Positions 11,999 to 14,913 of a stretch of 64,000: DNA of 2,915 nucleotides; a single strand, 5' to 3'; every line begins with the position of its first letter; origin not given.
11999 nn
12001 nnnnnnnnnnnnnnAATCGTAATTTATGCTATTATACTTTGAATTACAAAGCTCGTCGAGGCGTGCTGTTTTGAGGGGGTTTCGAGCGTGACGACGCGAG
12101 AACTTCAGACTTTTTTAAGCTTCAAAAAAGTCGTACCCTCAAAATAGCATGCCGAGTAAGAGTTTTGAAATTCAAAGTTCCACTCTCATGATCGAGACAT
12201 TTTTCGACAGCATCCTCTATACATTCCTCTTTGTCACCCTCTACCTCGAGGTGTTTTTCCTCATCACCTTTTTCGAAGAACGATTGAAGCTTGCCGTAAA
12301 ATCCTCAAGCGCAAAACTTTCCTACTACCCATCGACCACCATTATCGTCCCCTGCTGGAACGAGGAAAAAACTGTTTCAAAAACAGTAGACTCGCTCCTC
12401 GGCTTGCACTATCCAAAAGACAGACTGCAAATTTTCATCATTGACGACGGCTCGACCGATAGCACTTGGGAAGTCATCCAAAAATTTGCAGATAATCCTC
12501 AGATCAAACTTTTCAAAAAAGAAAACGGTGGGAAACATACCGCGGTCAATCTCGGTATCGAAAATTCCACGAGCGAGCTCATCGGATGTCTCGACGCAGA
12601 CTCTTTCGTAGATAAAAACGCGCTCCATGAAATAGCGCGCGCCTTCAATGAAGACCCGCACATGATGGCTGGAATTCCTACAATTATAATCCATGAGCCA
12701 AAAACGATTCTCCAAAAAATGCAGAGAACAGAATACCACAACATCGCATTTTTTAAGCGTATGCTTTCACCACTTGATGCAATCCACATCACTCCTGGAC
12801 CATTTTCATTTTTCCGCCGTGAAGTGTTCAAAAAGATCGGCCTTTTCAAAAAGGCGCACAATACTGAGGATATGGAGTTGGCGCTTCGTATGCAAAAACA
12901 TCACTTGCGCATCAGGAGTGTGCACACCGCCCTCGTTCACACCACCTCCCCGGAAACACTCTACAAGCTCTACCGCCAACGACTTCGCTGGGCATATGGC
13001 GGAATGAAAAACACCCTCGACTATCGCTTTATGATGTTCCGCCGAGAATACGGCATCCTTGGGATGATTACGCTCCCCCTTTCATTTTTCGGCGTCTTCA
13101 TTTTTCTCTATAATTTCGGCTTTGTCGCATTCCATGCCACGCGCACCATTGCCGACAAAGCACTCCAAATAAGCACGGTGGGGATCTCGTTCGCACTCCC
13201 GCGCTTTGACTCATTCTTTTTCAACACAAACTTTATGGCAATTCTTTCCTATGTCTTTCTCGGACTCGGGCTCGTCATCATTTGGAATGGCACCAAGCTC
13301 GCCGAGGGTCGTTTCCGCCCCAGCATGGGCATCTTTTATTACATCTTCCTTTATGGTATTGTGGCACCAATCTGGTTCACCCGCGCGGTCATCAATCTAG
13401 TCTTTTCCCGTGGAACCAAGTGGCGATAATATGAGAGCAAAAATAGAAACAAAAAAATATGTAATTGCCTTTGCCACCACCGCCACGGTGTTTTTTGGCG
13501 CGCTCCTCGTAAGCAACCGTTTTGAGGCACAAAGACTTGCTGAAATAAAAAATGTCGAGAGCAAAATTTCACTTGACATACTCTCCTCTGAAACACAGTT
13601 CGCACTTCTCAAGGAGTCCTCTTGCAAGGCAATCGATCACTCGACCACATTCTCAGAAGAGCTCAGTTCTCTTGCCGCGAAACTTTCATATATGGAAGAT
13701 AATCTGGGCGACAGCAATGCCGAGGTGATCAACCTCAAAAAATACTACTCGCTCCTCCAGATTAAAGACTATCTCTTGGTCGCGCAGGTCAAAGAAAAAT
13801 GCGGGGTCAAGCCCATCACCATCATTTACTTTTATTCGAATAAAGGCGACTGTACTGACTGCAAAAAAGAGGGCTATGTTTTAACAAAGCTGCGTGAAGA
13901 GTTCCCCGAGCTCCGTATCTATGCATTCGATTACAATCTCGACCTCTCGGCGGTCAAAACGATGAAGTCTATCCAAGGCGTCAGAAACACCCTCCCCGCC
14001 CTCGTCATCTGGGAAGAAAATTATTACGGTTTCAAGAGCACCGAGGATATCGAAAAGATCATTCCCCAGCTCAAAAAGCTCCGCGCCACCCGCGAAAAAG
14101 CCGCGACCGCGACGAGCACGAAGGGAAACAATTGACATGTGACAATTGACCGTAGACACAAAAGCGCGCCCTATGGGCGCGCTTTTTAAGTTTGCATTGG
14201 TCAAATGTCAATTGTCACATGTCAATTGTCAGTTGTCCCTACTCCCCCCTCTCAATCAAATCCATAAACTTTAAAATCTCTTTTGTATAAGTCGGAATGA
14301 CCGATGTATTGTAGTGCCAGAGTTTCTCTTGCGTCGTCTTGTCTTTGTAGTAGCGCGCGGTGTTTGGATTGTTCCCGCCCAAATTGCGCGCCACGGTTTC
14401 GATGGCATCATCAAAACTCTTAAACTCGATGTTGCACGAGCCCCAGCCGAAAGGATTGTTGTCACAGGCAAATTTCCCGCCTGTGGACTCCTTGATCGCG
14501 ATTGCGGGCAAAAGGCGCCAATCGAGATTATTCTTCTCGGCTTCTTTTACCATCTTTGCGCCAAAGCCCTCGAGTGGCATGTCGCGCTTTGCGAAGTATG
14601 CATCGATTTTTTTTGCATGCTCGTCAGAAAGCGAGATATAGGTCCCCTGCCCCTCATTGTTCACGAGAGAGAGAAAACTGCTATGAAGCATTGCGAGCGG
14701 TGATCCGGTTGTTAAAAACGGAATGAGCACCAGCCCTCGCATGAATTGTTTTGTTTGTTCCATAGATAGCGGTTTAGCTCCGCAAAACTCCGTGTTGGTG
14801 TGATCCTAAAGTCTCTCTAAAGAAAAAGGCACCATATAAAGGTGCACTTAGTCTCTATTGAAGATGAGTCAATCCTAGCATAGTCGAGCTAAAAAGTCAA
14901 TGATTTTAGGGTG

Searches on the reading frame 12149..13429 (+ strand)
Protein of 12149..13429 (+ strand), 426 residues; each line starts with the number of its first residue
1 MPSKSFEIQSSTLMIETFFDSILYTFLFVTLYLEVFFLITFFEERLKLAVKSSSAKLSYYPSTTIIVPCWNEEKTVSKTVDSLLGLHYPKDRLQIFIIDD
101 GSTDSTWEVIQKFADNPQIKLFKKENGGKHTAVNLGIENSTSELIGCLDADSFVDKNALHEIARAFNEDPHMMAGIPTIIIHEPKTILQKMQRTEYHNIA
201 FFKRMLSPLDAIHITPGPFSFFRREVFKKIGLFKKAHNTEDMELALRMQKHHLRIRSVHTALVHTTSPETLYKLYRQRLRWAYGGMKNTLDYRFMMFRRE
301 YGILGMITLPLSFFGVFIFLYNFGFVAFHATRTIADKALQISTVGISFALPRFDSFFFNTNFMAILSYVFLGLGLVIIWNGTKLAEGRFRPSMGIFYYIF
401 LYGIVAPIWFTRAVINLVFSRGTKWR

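Call 61: search_protein_families(library=ncbifam, proteins=[window:12149-13429:+], max_evalue=0.001)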
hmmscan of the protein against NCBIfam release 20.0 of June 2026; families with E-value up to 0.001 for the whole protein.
window:12149-13429:+ (426 aa): 26 families (the best 25 are shown)
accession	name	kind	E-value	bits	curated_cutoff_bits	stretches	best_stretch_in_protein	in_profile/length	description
TIGR03937.1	PgaC_IcaA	equivalog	6.6e-54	183.4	422.3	1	24-343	8-324/407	poly-beta-1,6-N-acetyl-D-glucosamine synthase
TIGR03111.1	glyc2_xrt_Gpos1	hypoth_equivalog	8.6e-30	103.9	363.95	1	44-290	31-291/439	TIGR03111 family XrtG-associated glycosyltransferase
TIGR03030.1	CelA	equivalog_domain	4.1e-23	81.3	699.1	1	10-286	77-378/714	UDP-forming cellulose synthase catalytic subunit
TIGR04242.1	nodulat_NodC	equivalog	2.3e-22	79.5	550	1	47-290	34-289/395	chitooligosaccharide synthase NodC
TIGR04283.1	glyco_like_mftF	equivalog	6.2e-21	75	182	1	64-262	2-182/221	TIGR04283 family arsenosugar biosynthesis glycosyltransferase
TIGR03965.1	mycofact_glyco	equivalog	5e-20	71.8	280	1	50-287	63-300/467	mycofactocin biosynthesis glycosyltransferase MftF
NF041875.1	EPS_EpsD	equivalog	1.5e-19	70.5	370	1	65-278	3-219/325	exopolysaccharide biosynthesis glycosyltransferase EpsD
NF008558.0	PRK11498.1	equivalog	7.8e-16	57.2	992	1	54-285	266-501/872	UDP-forming cellulose synthase catalytic subunit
NF007482.0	PRK10073.1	equivalog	4e-14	52.4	423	1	61-159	6-103/334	glycosyltransferase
NF047683.1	TeichurnBiosyTuaG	equivalog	2.3e-12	47.1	400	1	61-164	6-109/252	teichuronic acid biosynthesis protein TuaG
NF053846.1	glyco_with_XrtP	equivalog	4.3e-12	45.4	520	1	26-134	10-116/440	XrtP-associated glycosyltransferase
TIGR03469.1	HpnB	hypoth_equivalog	6.4e-12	45.2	379.25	1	38-257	19-255/386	hopene-associated glycosyltransferase HpnB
NF041865.1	EpsU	equivalog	2.8e-10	39.8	700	1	62-289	40-269/394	exopolysaccharide biosynthesis GT2 family glycosyltransferase EpsU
NF038302.1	EPS_HpsE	equivalog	1.8e-09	37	300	1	64-172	4-117/307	hormogonium polysaccharide biosynthesis glycosyltransferase HpsE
NF038299.1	EPS_HpsN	equivalog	5.9e-09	35.3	425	1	62-174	2-114/317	hormogonium polysaccharide biosynthesis glycosyltransferase HpsN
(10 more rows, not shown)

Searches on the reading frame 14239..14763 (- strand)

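Call 26: search_protein_families(library=pfam, proteins=[window:14239-14763:-], max_evalue=0.01)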
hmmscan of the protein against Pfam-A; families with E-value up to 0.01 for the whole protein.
window:14239-14763:- (174 aa): 1 family
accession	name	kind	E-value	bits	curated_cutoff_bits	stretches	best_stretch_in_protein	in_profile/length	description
PF01832.25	Glucosaminidase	-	0.00082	20.5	30.2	1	71-168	4-119/123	Mannosyl-glycoprotein endo-beta-N-acetylglucosaminidase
